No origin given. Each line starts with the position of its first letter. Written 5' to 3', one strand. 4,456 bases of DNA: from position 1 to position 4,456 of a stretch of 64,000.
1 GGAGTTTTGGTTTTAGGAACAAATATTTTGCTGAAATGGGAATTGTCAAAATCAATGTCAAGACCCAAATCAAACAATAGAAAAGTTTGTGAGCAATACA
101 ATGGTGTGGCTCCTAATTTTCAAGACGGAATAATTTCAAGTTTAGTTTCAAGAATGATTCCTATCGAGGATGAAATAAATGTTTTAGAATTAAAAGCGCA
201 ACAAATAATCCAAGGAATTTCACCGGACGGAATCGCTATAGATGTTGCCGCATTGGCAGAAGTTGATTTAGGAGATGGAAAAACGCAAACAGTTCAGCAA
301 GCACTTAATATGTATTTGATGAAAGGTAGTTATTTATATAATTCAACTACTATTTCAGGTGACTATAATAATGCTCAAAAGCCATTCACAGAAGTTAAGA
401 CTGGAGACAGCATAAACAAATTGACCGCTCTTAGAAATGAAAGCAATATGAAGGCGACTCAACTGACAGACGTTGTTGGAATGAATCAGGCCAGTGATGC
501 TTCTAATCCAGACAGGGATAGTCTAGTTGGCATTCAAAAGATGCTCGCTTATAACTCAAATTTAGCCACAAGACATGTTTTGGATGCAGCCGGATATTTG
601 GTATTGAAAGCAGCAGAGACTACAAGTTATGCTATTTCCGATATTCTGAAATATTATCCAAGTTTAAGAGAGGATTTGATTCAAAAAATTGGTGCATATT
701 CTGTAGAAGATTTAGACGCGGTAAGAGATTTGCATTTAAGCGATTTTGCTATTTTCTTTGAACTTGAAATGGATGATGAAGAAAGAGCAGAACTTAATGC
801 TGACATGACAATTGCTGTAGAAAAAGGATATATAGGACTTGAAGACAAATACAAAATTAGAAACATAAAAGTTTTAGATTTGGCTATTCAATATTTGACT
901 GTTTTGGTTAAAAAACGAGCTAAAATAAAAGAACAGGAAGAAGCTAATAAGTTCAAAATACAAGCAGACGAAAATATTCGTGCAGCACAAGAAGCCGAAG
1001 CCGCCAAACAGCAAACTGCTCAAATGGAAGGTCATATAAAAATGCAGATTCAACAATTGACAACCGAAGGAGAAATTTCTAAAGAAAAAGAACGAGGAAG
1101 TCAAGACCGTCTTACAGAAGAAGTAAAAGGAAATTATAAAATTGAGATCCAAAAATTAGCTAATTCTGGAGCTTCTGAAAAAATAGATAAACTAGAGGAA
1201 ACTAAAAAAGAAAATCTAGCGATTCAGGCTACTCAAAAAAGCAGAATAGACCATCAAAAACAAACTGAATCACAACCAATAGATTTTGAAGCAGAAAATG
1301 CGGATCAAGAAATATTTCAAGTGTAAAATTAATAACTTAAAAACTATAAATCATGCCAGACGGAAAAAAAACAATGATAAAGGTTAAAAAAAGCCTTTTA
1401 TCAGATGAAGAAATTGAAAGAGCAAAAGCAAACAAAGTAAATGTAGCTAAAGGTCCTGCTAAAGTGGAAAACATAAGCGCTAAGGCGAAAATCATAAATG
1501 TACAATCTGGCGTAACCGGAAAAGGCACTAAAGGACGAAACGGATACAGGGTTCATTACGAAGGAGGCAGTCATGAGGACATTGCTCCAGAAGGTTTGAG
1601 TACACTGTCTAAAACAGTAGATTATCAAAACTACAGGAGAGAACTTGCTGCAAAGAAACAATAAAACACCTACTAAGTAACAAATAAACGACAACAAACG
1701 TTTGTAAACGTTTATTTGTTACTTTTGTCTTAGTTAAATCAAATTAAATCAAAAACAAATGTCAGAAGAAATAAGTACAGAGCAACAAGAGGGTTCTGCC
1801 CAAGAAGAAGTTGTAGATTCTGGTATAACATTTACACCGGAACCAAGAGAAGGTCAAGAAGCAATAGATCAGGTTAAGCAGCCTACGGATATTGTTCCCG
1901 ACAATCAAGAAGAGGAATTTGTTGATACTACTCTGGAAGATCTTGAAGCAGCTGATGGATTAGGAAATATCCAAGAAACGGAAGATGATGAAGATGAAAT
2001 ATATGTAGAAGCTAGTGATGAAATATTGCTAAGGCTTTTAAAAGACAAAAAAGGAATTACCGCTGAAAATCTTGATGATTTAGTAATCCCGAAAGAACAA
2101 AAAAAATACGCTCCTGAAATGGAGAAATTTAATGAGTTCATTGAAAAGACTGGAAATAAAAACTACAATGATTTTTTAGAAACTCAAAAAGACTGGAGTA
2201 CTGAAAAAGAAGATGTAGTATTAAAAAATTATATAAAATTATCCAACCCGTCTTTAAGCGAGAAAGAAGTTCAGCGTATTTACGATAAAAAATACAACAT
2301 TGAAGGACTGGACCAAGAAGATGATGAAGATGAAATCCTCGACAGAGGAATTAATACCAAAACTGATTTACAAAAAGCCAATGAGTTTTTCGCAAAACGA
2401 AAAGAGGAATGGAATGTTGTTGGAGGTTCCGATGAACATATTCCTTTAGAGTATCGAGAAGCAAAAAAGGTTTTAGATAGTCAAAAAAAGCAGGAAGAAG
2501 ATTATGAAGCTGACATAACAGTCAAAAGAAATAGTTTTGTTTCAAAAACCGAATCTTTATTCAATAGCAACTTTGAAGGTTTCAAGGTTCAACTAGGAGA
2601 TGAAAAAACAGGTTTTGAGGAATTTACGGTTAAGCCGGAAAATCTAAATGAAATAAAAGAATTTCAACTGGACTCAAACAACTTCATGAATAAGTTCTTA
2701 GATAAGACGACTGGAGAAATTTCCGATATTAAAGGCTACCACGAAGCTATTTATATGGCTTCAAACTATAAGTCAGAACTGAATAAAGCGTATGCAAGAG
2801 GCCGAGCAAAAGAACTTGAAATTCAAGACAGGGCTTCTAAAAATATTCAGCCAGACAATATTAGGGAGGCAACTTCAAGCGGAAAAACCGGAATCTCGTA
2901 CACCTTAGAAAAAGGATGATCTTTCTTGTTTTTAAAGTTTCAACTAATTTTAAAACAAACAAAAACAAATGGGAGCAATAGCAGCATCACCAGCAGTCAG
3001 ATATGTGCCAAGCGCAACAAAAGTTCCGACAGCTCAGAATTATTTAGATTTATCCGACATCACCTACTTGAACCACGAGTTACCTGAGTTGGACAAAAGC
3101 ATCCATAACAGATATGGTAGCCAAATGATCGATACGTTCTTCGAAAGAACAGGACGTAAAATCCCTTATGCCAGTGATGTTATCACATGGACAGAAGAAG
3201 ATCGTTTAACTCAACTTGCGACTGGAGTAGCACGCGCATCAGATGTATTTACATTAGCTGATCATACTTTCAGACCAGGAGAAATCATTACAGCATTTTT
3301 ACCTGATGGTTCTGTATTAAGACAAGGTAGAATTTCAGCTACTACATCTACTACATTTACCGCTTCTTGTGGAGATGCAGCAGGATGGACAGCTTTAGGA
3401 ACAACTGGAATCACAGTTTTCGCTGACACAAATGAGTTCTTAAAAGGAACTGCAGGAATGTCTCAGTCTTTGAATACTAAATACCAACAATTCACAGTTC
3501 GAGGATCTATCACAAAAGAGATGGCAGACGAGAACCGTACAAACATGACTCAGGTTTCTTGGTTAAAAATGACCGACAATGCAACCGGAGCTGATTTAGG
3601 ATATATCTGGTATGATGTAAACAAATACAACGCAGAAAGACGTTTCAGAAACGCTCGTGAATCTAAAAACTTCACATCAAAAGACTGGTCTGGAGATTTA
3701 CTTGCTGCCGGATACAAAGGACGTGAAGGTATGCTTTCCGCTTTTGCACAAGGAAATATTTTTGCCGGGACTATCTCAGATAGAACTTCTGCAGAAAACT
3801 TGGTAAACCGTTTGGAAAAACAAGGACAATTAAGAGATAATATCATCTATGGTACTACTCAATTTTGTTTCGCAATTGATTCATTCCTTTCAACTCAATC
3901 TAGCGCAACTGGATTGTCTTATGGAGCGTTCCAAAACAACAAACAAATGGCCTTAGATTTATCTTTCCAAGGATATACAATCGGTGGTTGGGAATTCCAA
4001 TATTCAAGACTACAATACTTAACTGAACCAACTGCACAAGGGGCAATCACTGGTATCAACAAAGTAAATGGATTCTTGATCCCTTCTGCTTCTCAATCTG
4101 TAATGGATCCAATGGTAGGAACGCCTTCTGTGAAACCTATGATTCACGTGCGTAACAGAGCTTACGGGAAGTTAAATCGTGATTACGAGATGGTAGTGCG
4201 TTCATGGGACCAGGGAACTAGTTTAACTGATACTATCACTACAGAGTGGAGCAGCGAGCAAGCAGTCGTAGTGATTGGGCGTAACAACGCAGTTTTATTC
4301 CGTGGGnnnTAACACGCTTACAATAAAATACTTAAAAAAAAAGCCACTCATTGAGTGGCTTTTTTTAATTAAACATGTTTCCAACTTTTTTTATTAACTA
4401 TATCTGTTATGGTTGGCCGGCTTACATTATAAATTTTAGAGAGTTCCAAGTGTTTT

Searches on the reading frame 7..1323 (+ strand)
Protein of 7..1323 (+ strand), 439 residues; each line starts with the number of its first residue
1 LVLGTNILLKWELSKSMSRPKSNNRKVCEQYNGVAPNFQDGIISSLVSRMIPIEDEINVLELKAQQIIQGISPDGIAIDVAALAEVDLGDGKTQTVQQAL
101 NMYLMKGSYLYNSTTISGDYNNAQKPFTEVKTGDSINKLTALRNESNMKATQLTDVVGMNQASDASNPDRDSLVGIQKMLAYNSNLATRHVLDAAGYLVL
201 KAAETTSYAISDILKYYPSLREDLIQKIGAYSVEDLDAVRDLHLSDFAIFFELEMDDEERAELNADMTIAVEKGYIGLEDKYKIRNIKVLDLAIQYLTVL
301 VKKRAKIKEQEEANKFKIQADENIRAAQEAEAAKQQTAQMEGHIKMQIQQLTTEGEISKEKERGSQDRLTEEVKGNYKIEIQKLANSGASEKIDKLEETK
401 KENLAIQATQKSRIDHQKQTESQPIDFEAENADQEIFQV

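Call 47: search_protein_families(library=phrogs, proteins=[window:7-1323:+], max_evalue=0.00001)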
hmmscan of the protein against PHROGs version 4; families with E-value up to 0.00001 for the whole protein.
window:7-1323:+ (439 aa): 1 family
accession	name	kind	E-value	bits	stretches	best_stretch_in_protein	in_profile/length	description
phrog_6547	-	head and packaging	1.8e-46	159.6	1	3-434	386-826/827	portal protein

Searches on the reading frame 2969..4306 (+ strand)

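Call 47: search_protein_families(library=phrogs, proteins=[window:2969-4306:+], max_evalue=0.00001)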
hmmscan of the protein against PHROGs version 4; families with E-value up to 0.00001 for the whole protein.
window:2969-4306:+ (446 aa): 1 family
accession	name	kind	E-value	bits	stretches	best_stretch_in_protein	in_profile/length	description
phrog_13704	-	head and packaging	3.5e-68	231.2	1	9-445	14-446/452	virion structural protein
